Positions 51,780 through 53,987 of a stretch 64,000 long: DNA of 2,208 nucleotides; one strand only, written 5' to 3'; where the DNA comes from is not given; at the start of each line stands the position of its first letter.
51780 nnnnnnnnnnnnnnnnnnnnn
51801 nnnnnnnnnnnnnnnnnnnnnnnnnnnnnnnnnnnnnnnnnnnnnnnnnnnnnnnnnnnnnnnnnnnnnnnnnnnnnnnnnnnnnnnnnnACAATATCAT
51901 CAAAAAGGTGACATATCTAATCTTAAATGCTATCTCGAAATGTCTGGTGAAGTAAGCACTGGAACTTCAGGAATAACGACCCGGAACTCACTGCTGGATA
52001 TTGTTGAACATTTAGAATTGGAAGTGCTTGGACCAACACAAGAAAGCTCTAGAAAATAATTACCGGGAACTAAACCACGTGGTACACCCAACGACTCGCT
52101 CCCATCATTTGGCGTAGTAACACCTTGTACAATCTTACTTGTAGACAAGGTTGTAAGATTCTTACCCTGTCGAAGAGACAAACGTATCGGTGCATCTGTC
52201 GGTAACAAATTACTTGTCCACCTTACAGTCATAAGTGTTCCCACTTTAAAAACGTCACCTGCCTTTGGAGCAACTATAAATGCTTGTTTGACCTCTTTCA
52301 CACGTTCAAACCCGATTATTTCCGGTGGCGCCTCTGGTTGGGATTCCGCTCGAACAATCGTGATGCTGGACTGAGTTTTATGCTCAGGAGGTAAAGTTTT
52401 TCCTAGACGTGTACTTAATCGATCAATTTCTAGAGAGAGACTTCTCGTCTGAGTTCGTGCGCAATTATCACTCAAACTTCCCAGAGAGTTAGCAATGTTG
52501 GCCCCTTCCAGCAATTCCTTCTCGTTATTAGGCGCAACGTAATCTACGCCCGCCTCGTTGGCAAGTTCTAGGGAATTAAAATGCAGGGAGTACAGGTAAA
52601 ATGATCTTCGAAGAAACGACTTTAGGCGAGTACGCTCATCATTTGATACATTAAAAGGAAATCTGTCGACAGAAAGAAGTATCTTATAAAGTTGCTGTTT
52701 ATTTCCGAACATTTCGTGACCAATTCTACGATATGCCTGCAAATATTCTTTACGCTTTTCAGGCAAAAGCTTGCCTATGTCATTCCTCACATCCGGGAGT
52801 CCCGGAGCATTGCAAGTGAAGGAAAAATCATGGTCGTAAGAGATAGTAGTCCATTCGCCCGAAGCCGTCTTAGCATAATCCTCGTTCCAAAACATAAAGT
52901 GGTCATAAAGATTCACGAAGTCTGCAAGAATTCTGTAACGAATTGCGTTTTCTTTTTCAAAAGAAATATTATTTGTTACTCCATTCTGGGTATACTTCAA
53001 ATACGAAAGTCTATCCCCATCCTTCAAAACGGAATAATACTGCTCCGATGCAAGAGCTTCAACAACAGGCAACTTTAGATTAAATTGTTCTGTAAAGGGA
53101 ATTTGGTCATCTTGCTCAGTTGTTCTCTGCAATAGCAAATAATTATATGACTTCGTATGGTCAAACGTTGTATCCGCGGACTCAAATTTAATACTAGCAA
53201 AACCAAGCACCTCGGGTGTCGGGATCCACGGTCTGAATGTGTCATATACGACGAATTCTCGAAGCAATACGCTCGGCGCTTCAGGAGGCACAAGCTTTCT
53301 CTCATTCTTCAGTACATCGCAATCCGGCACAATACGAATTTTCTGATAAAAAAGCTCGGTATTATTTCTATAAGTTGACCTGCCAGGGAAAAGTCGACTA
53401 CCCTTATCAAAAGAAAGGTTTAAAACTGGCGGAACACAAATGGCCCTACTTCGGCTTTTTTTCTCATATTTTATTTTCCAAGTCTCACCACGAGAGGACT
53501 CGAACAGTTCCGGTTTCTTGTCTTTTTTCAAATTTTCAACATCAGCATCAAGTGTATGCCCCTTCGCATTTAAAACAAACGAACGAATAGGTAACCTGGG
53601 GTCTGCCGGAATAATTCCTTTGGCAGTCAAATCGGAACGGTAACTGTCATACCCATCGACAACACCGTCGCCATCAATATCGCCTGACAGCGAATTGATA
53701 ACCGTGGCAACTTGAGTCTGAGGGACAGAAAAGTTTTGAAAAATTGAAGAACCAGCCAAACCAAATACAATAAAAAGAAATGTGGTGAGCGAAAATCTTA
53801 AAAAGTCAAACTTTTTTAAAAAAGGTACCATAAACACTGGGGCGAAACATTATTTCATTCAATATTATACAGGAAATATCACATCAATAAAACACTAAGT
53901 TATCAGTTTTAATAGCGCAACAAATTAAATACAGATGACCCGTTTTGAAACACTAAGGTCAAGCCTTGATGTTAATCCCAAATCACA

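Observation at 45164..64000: Two adjacent loci of giant CARDB/FN3/PKD-like mosaic proteins plus secreted accessories: candidate cell-surface attachment apparatus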

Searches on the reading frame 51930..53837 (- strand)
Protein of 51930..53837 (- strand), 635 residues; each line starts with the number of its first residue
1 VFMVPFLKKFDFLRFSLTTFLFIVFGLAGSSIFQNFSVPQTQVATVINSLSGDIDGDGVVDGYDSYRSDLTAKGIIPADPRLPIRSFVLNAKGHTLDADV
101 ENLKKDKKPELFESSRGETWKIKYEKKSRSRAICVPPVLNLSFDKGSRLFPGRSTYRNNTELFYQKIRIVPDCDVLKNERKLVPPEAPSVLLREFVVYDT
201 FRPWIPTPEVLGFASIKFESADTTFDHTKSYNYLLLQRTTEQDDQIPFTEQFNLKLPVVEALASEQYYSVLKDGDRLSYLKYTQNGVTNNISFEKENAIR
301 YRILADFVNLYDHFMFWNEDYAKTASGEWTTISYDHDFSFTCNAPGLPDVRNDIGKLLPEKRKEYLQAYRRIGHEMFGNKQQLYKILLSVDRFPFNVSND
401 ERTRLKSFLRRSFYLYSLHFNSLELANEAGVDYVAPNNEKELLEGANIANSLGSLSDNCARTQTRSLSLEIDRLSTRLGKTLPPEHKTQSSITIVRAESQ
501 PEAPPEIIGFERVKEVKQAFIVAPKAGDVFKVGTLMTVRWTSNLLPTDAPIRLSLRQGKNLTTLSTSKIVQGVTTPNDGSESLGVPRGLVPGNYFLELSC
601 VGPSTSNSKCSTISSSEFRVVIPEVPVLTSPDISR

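Call 4: search_protein_families(library=pfam, proteins=[window:51930-53837:-], max_evalue=0.01)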
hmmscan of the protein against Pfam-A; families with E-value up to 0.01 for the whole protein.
window:51930-53837:- (635 aa): 2 families
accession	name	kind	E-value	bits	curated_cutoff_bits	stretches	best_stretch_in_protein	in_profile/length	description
PF10342.15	Kre9_KNH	-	3.1e-06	28.3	24.6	1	524-602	2-79/94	Kre9/KNH-like N-terminal Ig-like domain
PF08757.17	CotH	-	0.0043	17.1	23.8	1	293-349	168-221/322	CotH kinase protein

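Call 10: search_protein_families(library=ncbifam, proteins=[window:51930-53837:-], max_evalue=0.1)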
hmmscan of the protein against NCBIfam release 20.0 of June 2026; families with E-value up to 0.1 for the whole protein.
window:51930-53837:- (635 aa): 0 families

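Call 16: find_homologous_proteins(query=window:51930-53837:-, max_evalue=0.001)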
Query window:51930-53837:- (635 aa): 9 proteins with E <= 0.001 among 8000 candidates.
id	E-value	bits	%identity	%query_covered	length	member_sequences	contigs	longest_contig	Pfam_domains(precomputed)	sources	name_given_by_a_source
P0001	0.0e+0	1437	100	100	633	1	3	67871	PF10342.16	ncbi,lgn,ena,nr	ncbi:MAG: hypothetical protein EXS46_01065 [Candidatus Taylorbacteria bacterium]|nr:hypothetical pro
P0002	2.6e-119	417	48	63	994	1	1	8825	PF01833.31,PF07705.18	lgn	-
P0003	8.2e-77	277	41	60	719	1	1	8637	PF07705.18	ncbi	-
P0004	8.2e-74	267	37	61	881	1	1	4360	-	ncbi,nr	ncbi:MAG: hypothetical protein Q8Q03_02510, partial [bacterium]|nr:hypothetical protein [bacterium]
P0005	3.3e-73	265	36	68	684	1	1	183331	-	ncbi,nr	ncbi:MAG: CotH kinase family protein [Patescibacteria group bacterium]|nr:CotH kinase family protein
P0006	2.4e-50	190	35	57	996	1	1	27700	-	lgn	-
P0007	5.4e-42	162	33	61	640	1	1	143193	-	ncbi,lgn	-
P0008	1.1e-40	158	32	65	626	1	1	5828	-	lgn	-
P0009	2.2e-37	147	32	56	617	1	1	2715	-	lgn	-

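Call 17: find_encoding_contigs(protein=P0001, flank=10000, max_places=4)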
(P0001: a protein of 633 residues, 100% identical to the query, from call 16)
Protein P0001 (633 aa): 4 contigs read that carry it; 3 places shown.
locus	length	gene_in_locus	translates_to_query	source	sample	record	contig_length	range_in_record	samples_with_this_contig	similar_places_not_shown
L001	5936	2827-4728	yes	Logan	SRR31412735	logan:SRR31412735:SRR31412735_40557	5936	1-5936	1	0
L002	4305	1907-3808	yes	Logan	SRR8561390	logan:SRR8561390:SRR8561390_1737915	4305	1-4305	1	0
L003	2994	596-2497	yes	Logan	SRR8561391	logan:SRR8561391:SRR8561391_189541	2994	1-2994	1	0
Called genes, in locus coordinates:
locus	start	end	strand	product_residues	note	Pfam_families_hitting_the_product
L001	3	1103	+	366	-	?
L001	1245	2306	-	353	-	-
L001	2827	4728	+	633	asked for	PF10342:Kre9_KNH (weak)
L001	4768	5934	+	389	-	?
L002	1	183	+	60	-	?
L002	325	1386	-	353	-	-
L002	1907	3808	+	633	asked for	PF10342:Kre9_KNH (weak)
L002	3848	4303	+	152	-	?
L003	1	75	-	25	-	?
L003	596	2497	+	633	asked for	PF10342:Kre9_KNH (weak)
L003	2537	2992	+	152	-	?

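Call 18: find_encoding_contigs(protein=P0005, flank=10000, max_places=3)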
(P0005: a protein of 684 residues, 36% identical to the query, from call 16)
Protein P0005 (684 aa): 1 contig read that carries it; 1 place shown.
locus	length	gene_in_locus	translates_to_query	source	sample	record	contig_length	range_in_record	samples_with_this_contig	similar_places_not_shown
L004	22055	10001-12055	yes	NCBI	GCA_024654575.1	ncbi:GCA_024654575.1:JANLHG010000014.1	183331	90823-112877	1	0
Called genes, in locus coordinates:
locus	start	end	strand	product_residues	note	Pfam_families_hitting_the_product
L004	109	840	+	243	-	-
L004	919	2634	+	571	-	PF01368:DHH, PF02272:DHHA1, PF17768:RecJ_OB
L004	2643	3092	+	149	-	PF00075:RNase_H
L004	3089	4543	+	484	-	PF13567:DUF4131, PF03772:Competence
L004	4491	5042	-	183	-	PF02777:Sod_Fe_C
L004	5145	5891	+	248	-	PF00753:Lactamase_B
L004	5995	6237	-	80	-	PF00830:Ribosomal_L28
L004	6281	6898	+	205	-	PF02163:Peptidase_M50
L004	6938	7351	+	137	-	PF00164:Ribosom_S12_S23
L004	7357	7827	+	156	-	PF00177:Ribosomal_S7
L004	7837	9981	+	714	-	PF00009:GTP_EFTU, PF03144:GTP_EFTU_D2, PF22042:EF-G_D2, PF14492:EFG_III, PF16658:RF3_C (weak), PF03764:EFG_IV, PF00679:EFG_C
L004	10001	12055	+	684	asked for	-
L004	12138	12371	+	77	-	-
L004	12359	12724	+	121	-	PF02452:PemK_toxin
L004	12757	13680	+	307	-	-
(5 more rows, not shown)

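Call 19: find_encoding_contigs(protein=P0007, flank=10000, max_places=3)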
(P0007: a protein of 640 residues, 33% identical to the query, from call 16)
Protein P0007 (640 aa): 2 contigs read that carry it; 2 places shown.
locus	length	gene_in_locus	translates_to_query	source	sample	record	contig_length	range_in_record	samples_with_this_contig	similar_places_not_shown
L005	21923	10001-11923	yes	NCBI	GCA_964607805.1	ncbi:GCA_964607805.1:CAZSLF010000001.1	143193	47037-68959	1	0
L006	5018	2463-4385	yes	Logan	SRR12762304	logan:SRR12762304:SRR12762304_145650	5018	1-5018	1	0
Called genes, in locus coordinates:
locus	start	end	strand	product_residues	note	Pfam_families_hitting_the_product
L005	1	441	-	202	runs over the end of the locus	PF01195:Pept_tRNA_hydro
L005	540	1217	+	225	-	PF10502:Peptidase_S26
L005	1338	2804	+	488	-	PF03129:HGTP_anticodon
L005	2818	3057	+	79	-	-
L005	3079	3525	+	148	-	PF02130:YbeY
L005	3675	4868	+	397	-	PF11104:PilM_2 (weak), PF02491:SHS2_FTSA, PF14450:FtsA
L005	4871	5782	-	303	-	-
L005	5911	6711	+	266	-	-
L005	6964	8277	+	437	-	PF00091:Tubulin, PF12327:FtsZ_C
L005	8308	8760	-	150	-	-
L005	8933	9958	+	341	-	PF00890:FAD_binding_2 (faint), PF01134:GIDA (faint), PF07992:Pyr_redox_2, PF12831:FAD_oxidored (faint), PF13738:Pyr_redox_3, PF00070:Pyr_redox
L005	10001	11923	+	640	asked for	-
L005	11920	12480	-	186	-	PF00218:IGPS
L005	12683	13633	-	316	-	-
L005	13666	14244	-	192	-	PF04011:LemA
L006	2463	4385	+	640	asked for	-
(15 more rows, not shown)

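Call 21: search_solved_structures(query=A1, max_evalue=1, show_alignments=2)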
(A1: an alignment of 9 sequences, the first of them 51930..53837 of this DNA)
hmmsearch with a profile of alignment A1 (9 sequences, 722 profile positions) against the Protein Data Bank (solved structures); distinct sequences matched with E-value up to 1: 1.
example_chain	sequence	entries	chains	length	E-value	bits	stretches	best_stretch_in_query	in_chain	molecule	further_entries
6fwx_A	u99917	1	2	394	0.38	12.6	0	526-585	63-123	Titin,Titin,Titin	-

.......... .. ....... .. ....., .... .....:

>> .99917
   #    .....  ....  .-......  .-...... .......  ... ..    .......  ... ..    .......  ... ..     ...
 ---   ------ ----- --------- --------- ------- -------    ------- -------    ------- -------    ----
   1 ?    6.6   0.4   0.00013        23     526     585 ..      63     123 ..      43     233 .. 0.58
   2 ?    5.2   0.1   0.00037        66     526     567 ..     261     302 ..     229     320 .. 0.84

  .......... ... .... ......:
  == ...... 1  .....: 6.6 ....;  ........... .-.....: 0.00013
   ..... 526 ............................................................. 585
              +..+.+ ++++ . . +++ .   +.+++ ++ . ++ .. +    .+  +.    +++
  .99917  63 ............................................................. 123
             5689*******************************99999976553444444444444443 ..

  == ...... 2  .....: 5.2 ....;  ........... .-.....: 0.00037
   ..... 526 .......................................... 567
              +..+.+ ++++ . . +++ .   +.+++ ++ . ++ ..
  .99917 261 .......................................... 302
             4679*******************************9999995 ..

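Call 22: search_protein_families(library=pfam, alignment_id=A1, max_evalue=0.01)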
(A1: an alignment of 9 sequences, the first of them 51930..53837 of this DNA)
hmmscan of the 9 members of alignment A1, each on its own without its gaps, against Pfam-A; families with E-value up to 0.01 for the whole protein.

A. member 1, window:51930-53837:- (635 aa): 2 families
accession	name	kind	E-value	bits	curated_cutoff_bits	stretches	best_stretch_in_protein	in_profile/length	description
PF10342.15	Kre9_KNH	-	3.1e-06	28.3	24.6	1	524-602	2-79/94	Kre9/KNH-like N-terminal Ig-like domain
PF08757.17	CotH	-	0.0043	17.1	23.8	1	293-349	168-221/322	CotH kinase protein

B. families by the number of members that match (of 9 scanned): 5 families
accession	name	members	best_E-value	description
PF08757.17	CotH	4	5.6e-05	CotH kinase protein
PF07705.17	CARDB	2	2.4e-10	CARDB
PF01833.30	TIG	1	7.1e-13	IPT/TIG domain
PF10342.15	Kre9_KNH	1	3.1e-06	Kre9/KNH-like N-terminal Ig-like domain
PF08818.16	DUF1801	1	0.0037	Domain of unknown function (DU1801)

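Call 53: predict_structure(alignment_id=A1)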
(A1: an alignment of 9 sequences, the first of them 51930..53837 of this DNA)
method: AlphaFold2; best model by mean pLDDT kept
length: 635 residues; sequences in the alignment: 9
mean_pLDDT: 59.9   pTM: 0.58
mean pLDDT of the five models: 59.9, 59.2, 58.5, 57.9, 55.7
residues with pLDDT >= 90: 32; 70-90: 209; 50-70: 150; < 50: 244
segments of 3 or more residues with pLDDT < 50: 1-14, 25-80, 155-162, 240-274, 312-338, 479-529, 542-546, 559-577, 606-612, 621-635
pLDDT, mean of each block of 10 residues (from residue 1): 35 50 47 32 27 31 38 40 84 75 73 87 69 69 66 49 66 62 64 84 72 88 83 75 37 40 42 54 61 76 78 40 43 48 60 79 89 86 86 86 89 90 86 77 86 79 84 68 32 23 25 34 47 56 49 57 40 41 56 61 50 51 35 33
secondary structure, 60 per line:
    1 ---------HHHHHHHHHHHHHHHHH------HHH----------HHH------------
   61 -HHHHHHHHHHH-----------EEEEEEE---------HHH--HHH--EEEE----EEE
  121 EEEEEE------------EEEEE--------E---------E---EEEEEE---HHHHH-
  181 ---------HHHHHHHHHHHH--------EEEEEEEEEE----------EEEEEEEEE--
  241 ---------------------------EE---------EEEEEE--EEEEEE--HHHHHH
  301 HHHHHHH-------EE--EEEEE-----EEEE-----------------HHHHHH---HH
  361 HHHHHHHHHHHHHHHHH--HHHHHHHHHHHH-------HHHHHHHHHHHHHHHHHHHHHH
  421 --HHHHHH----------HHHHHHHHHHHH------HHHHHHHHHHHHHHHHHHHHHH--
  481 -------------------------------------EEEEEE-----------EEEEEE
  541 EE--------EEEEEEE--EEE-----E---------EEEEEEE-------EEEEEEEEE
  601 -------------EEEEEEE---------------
elements in order: H10-26 H62-72 E84-90 E110-113 E118-126 E139-143 E166-171 H175-179 H190-201 E210-219 E230-238 E279-284 E287-292 H295-307 E319-323 E329-332 H350-355 H359-377 H380-391 H399-420 H423-428 H439-450 H457-478 E518-523 E535-542 E551-557 E560-562 E578-584 E592-600 E614-620

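Call 85: find_encoding_contigs(protein=P0002, flank=10000, max_places=2)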
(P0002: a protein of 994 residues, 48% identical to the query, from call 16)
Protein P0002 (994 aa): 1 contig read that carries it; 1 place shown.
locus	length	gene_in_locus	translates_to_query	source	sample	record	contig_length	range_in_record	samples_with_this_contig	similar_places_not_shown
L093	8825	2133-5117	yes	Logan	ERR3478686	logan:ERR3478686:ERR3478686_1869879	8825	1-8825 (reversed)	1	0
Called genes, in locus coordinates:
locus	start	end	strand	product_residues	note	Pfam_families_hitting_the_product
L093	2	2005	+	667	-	?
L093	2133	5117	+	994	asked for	PF01833:TIG, PF07705:CARDB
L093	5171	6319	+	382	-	PF10342:Kre9_KNH (faint)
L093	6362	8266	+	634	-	PF01833:TIG, PF07705:CARDB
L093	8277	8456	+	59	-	-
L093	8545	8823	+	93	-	?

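Call 86: find_encoding_contigs(protein=P0006, flank=10000, max_places=2)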
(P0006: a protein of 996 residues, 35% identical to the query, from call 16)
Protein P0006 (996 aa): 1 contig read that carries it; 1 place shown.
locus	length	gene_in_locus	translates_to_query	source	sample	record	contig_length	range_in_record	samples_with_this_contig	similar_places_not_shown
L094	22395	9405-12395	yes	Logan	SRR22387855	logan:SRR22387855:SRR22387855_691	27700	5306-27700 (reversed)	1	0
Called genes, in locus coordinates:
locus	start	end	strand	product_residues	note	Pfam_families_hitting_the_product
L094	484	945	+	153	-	PF00293:NUDIX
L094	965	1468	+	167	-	PF01551:Peptidase_M23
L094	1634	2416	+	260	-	PF01926:MMR_HSR1, PF06071:YchF-GTPase_C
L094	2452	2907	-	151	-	-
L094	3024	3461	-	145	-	PF02452:PemK_toxin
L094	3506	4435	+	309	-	PF18920:DUF5671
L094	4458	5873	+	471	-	PF26449:DUF8128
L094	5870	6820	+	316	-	PF02618:YceG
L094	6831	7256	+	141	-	PF06262:Zincin_1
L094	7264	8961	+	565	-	PF03717:PBP_dimer (faint), PF00905:Transpeptidase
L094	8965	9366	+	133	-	PF00072:Response_reg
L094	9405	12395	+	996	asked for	-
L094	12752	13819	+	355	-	PF00437:T2SSE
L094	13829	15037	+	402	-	PF28597:T2SSF_N, PF00482:T2SSF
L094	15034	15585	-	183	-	PF02245:Pur_DNA_glyco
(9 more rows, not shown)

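Call 108: search_protein_families(library=phrogs, proteins=[window:51930-53837:-], max_evalue=0.001)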
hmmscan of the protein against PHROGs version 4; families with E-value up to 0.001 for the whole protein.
window:51930-53837:- (635 aa): 0 families

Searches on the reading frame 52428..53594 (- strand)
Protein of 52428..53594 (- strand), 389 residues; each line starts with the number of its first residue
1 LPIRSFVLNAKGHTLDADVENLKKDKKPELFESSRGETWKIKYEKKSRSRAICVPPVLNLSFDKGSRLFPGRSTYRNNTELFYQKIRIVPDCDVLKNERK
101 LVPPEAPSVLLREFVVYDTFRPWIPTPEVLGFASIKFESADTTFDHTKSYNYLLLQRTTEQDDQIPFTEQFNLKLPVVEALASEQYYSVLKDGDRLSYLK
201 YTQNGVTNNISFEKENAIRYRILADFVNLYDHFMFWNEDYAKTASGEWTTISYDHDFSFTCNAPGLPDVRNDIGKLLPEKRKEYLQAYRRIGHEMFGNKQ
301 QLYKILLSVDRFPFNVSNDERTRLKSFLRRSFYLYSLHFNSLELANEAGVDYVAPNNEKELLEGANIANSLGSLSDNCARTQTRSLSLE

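Call 71: search_solved_structures(query=A6, max_evalue=10, show_alignments=3)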
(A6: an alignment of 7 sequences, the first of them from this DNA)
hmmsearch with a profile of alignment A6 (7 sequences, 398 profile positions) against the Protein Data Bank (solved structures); distinct sequences matched with E-value up to 10: 2.
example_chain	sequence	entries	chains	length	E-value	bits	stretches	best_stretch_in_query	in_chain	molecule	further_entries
6jhk_A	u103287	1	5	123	0.91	11.7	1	158-198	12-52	RsbS negative regulator of sigma-B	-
1o63_A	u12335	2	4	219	1.9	10.7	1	117-156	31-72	ATP phosphoribosyltransferase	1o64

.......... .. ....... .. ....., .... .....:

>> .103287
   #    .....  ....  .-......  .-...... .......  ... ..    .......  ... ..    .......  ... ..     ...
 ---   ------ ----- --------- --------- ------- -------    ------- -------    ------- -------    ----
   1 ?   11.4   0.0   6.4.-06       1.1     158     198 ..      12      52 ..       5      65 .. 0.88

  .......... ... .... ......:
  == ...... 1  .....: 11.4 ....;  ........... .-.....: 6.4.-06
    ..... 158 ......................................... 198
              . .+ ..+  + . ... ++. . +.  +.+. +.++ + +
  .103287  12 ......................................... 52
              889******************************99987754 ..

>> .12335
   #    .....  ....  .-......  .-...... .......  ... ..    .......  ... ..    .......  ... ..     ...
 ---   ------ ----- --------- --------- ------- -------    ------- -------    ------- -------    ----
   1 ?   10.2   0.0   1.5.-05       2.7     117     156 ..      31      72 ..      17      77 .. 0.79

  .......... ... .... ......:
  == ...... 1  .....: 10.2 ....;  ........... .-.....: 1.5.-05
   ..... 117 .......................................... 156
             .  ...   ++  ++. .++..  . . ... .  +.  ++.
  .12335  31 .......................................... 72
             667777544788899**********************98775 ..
